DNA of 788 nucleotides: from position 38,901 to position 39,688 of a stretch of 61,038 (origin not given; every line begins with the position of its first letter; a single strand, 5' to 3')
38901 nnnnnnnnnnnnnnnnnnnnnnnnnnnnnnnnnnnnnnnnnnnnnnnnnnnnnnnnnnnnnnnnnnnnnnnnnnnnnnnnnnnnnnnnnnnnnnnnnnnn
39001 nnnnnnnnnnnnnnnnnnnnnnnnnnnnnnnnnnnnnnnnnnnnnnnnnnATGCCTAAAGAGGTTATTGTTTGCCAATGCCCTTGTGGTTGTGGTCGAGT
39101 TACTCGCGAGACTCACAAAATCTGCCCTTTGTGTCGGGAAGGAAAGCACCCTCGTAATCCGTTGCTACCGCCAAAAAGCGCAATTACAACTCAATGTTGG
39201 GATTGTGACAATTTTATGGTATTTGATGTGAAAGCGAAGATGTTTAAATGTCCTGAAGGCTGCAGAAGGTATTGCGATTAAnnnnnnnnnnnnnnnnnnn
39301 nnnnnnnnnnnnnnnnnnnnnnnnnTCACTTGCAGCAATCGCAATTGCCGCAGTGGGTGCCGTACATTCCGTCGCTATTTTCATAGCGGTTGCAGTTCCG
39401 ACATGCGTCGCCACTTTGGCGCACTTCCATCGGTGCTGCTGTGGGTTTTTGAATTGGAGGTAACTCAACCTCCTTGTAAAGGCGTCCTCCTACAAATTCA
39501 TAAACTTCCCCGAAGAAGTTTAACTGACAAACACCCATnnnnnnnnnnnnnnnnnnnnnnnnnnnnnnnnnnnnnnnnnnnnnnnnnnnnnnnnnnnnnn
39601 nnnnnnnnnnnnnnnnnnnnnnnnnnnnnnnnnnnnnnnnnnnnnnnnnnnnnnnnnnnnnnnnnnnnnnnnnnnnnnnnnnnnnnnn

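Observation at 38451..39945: rRNA operon broken open: inverted tRNA-Ile, two protein genes and a new promoter between 16S and 23S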

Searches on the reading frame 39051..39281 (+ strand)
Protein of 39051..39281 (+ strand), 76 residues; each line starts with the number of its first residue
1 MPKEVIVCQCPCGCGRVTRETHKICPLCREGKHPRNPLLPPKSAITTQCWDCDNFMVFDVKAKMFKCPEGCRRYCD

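Call 9: search_protein_families(library=pfam, proteins=[window:39051-39281:+], max_evalue=0.01)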
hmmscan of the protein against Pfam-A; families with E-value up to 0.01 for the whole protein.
window:39051-39281:+ (76 aa): 0 families

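Call 10: search_protein_families(library=ncbifam, proteins=[window:39051-39281:+], max_evalue=0.1)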
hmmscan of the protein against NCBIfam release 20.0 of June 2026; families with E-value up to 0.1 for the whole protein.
window:39051-39281:+ (76 aa): 0 families

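Call 11: find_homologous_proteins(query=window:39051-39278:+, max_evalue=0.01)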
Query window:39051-39278:+ (76 aa): 6 proteins with E <= 0.01 among 6 candidates.
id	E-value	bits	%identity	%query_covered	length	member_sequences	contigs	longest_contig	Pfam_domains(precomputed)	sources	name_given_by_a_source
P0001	7.7e-45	168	92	100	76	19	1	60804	-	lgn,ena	-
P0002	2.2e-40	154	83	100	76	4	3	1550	-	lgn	-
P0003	9.3e-30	120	75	91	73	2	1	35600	-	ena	-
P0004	7.7e-27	111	71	96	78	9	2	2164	-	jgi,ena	-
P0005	2.8e-25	106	62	96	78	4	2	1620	-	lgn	-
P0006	1.1e-24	104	68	96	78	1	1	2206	-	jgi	jgi:hypothetical protein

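Call 13: find_encoding_contigs(protein=P0001, flank=6000, max_places=4)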
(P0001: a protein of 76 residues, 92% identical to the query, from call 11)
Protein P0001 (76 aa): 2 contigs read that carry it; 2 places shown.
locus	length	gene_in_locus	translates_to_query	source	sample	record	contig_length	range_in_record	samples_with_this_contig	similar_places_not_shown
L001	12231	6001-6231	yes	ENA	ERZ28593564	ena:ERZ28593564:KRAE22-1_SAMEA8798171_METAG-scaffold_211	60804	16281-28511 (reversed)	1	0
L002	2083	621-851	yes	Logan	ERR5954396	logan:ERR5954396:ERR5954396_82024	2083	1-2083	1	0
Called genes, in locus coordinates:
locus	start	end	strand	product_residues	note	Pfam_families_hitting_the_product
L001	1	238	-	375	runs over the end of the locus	PF20706:GT4-conflict (weak), PF00534:Glycos_transf_1, PF13692:Glyco_trans_1_4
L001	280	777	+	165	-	-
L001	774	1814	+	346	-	PF01171:ATP_bind_3 (faint), PF02540:NAD_synthase (faint), PF03054:tRNA_Me_trans, PF06508:QueC (weak), PF20259:tRNA_Me_trans_M, PF20258:tRNA_Me_trans_C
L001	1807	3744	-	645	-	PF01551:Peptidase_M23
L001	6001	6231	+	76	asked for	-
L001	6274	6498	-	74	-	-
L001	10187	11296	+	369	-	PF00575:S1 (weak), PF13509:S1_2 (faint), PF23459:S1_RRP5 (faint), PF00575:S1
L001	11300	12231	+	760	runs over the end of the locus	PF23569:NBD_SMAX1 (weak), PF00158:Sigma54_activat (faint), PF17871:AAA_lid_9, PF07724:AAA_2, PF07728:AAA_5, PF00004:AAA, PF10431:ClpB_D2-small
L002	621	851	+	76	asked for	-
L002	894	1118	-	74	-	-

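Call 14: find_encoding_contigs(protein=P0003, flank=6000, max_places=4)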
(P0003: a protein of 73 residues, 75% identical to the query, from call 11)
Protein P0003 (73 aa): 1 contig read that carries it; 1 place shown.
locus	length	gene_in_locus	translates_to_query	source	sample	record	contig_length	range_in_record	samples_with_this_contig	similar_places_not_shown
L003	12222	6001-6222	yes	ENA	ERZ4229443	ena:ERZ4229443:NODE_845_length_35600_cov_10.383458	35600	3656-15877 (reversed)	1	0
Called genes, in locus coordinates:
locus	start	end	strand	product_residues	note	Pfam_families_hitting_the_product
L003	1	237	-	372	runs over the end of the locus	PF13439:Glyco_transf_4 (faint), PF20706:GT4-conflict, PF00534:Glycos_transf_1, PF13692:Glyco_trans_1_4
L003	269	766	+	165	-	-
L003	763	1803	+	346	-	PF02540:NAD_synthase (weak), PF03054:tRNA_Me_trans, PF06508:QueC (weak), PF20259:tRNA_Me_trans_M, PF20258:tRNA_Me_trans_C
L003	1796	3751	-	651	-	PF01551:Peptidase_M23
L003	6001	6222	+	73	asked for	-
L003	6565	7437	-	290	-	-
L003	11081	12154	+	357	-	PF13509:S1_2 (faint), PF00575:S1, PF23459:S1_RRP5 (faint), PF00575:S1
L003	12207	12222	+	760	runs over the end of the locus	PF23569:NBD_SMAX1 (faint), PF00158:Sigma54_activat (faint), PF17871:AAA_lid_9 (weak), PF07724:AAA_2, PF07728:AAA_5, PF00004:AAA, PF10431:ClpB_D2-small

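Call 15: find_encoding_contigs(protein=P0004, flank=6000, max_places=4)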
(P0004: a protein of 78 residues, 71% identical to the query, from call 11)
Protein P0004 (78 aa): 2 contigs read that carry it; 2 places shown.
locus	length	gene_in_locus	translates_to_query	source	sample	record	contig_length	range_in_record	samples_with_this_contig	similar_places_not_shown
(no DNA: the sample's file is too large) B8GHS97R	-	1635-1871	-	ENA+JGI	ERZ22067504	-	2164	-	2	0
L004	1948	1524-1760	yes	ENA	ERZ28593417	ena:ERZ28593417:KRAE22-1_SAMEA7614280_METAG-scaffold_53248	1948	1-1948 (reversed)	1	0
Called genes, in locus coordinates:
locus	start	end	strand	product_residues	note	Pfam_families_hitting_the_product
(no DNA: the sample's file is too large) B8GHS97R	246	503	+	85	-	-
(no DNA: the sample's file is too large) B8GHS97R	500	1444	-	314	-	PF00535:Glycos_transf_2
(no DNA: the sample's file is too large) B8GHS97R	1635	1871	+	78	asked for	-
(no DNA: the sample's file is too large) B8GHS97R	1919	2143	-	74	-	-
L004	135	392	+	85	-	-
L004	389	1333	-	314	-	PF00535:Glycos_transf_2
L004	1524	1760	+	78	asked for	-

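Call 43: find_encoding_contigs(protein=P0005, flank=6000, max_places=4)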
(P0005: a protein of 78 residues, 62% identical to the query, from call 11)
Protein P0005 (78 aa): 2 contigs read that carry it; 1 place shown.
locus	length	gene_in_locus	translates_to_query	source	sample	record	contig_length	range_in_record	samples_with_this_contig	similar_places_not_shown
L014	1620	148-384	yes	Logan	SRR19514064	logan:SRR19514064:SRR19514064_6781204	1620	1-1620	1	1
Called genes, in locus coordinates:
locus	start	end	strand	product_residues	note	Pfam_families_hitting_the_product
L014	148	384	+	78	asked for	-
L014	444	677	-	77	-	-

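Call 44: find_encoding_contigs(protein=P0006, flank=6000, max_places=4)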
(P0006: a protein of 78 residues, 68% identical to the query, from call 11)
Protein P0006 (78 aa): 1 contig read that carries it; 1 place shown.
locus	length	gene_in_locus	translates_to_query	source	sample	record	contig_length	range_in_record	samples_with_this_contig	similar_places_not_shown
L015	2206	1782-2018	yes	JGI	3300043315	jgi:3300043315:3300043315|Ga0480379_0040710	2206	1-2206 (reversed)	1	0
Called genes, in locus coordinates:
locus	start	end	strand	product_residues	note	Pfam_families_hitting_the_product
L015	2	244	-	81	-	?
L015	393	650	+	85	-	-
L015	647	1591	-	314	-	PF00535:Glycos_transf_2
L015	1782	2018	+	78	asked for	-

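Call 46: predict_structure(alignment_id=A6)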
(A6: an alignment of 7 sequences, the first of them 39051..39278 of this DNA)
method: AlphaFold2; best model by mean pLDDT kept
length: 76 residues; sequences in the alignment: 7
mean_pLDDT: 57.0   pTM: 0.35
mean pLDDT of the five models: 57.0, 45.5, 44.6, 44.2, 41.8
residues with pLDDT >= 90: 0; 70-90: 5; 50-70: 54; < 50: 17
segments of 3 or more residues with pLDDT < 50: 39-47, 73-76
pLDDT, mean of each block of 10 residues (from residue 1): 58 59 68 53 49 57 60 48
secondary structure, 60 per line:
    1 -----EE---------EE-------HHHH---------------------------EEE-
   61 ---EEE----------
elements in order: H26-29 E57-59 E64-66

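Call 49: search_protein_representatives(alignment_id=A6)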
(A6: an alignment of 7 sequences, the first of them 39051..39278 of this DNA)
Query: 7 sequences, 78 profile positions. Proteins with E-value up to 0.001 (for the whole library): 2; up to 1e-10: 1; up to 1e-30: 0. The best 2 are listed.
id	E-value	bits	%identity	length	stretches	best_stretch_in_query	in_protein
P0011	8.3e-27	109.2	-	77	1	1-78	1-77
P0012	9.4e-04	35.3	-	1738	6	24-59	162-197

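Call 50: search_solved_structures(query=A6, max_evalue=10, show_alignments=2)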
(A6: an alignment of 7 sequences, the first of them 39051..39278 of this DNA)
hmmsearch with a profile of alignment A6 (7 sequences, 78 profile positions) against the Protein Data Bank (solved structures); distinct sequences matched with E-value up to 10: 2.
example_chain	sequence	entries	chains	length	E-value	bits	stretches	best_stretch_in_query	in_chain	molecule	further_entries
8qby_R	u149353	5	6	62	0.045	17.1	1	33-60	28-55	Zinc finger CHCC-type domain-containing protein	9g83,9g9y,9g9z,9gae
5xg5_A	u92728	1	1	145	0.54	13.6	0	37-59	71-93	MITSUBA-1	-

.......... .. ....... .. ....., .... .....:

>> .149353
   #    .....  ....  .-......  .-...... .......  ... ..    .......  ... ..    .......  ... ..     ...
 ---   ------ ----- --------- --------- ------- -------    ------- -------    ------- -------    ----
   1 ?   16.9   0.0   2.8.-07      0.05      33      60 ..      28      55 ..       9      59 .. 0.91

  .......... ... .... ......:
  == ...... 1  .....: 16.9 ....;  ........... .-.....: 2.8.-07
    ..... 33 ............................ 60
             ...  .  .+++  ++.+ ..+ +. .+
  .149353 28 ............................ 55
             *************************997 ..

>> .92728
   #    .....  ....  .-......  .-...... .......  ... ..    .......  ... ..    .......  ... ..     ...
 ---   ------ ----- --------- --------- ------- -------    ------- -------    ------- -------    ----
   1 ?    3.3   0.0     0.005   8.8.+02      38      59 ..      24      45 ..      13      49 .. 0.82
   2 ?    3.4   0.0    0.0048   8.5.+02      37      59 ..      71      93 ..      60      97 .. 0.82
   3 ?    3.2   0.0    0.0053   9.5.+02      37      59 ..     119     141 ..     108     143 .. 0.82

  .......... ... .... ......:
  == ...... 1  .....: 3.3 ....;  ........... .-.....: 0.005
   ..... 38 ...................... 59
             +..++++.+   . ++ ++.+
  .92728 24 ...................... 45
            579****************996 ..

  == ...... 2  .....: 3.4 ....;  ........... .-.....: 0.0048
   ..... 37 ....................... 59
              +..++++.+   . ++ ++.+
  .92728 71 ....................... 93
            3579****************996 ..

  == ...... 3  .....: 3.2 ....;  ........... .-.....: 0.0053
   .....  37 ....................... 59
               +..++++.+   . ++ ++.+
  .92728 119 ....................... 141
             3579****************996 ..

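Call 52: search_protein_families(library=phrogs, proteins=[window:39051-39278:+, L003:6294-6515:-, L003:6565-7455:-], max_evalue=0.1)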
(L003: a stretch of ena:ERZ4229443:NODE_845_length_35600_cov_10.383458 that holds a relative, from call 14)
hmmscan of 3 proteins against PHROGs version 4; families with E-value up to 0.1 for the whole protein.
window:39051-39278:+ (76 aa): 0 families

L003:6294-6515:- (73 aa): 0 families

L003:6565-7455:- (296 aa): 2 families
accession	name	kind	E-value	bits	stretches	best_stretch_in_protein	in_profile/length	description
phrog_26779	-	unknown function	5.7e-05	24.2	1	15-149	37-161/178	-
phrog_27378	-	unknown function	0.037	15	1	198-232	41-75/87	-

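Call 53: search_protein_families(library=pfam, proteins=[L003:6294-6515:-, L003:6565-7455:-, L014:444-674:-], max_evalue=0.1)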
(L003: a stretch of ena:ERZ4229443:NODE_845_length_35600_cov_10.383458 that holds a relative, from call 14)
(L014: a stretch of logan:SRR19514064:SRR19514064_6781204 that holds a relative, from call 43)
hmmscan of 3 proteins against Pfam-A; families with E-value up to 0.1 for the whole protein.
L003:6294-6515:- (73 aa): 0 families

L003:6565-7455:- (296 aa): 3 families
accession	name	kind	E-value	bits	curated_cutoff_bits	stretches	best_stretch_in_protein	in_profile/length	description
PF18052.6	Rx_N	-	0.0026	18.3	27.7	1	36-92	21-77/93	Rx N-terminal domain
PF02970.22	TBCA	-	0.075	13.8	30.3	0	63-112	41-90/99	Tubulin binding cofactor A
PF08609.16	Fes1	-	0.099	14.1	22.3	0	25-102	32-81/89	Nucleotide exchange factor Fes1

L014:444-674:- (76 aa): 0 families

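Call 54: search_protein_families(library=pfam, alignment_id=A6, max_evalue=10)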
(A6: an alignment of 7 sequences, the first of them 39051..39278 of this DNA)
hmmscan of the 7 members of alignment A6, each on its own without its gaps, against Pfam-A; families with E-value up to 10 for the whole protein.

A. member 1, window:39051-39278:+ (76 aa): 1 family
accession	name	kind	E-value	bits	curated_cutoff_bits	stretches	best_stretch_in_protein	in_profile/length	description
PF20137.4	DUF6527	-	0.14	12.5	23.6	1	5-17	2-14/63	Family of unknown function (DUF6527)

B. families by the number of members that match (of 7 scanned): 1 family
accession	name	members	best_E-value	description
PF20137.4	DUF6527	3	0.14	Family of unknown function (DUF6527)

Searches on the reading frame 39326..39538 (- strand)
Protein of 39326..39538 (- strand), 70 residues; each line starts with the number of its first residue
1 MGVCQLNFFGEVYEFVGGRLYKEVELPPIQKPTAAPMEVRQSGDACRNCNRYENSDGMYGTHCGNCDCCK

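Call 9: search_protein_families(library=pfam, proteins=[window:39326-39538:-], max_evalue=0.01)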
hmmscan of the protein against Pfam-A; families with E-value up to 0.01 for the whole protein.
window:39326-39538:- (70 aa): 0 families

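Call 10: search_protein_families(library=ncbifam, proteins=[window:39326-39538:-], max_evalue=0.1)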
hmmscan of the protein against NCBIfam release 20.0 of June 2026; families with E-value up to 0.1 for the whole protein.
window:39326-39538:- (70 aa): 0 families

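Call 12: find_homologous_proteins(query=window:39329-39538:-, max_evalue=0.01)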
Query window:39329-39538:- (70 aa): 4 proteins with E <= 0.01 among 4 candidates.
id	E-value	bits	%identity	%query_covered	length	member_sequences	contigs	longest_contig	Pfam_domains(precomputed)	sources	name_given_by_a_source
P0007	7.7e-43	161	99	100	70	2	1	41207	-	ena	-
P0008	7.1e-29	117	77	100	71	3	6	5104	-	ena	-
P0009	9.7e-28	113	74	100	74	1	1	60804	-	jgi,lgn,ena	jgi:hypothetical protein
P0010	1.4e-22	97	67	100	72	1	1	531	-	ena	-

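Call 42: find_encoding_contigs(protein=P0008, flank=6000, max_places=6)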
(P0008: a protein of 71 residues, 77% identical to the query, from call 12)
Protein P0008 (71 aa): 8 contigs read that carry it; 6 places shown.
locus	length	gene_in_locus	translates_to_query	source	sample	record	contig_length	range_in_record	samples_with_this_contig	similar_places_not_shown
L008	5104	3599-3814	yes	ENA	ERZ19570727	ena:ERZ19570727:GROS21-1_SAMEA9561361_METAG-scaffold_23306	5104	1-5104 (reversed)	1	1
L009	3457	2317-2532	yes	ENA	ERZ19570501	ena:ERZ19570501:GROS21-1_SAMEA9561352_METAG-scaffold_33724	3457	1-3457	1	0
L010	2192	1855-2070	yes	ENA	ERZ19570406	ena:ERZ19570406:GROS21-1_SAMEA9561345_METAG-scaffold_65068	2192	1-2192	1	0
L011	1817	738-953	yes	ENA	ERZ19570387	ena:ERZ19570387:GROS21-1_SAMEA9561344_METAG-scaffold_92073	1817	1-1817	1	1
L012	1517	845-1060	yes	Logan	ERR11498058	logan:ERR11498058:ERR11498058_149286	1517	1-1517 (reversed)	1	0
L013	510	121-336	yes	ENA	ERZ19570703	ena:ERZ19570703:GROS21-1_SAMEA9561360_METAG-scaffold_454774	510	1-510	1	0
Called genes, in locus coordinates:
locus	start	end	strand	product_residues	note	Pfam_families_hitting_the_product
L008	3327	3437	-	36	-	-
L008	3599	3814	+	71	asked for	-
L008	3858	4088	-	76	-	-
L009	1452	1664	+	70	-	-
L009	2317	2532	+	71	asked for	-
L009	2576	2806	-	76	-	-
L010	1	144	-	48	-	?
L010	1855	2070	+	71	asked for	-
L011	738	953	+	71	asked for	-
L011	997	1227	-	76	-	-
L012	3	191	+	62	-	?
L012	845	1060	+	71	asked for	-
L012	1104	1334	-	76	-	-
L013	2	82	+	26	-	?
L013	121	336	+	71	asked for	-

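Call 48: predict_structure(alignment_id=A3)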
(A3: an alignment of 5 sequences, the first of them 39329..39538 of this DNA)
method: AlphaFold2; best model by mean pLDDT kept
length: 70 residues; sequences in the alignment: 5
mean_pLDDT: 54.4   pTM: 0.25
mean pLDDT of the five models: 54.4, 51.8, 51.6, 50.5, 44.5
residues with pLDDT >= 90: 0; 70-90: 18; 50-70: 11; < 50: 41
segments of 3 or more residues with pLDDT < 50: 29-47, 50-70
pLDDT, mean of each block of 10 residues (from residue 1): 67 76 58 45 45 45 44
secondary structure, 60 per line:
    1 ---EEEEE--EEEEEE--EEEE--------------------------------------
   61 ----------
elements in order: E4-8 E11-16 E19-22

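Call 51: search_solved_structures(query=A3, max_evalue=10, show_alignments=2)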
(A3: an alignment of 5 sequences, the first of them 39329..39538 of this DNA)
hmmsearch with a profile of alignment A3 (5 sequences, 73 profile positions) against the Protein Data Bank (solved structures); distinct sequences matched with E-value up to 10: 0.

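Call 52: search_protein_families(library=phrogs, proteins=[window:39329-39538:-], max_evalue=0.1)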
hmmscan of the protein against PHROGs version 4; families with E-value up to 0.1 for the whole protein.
window:39329-39538:- (70 aa): 0 families
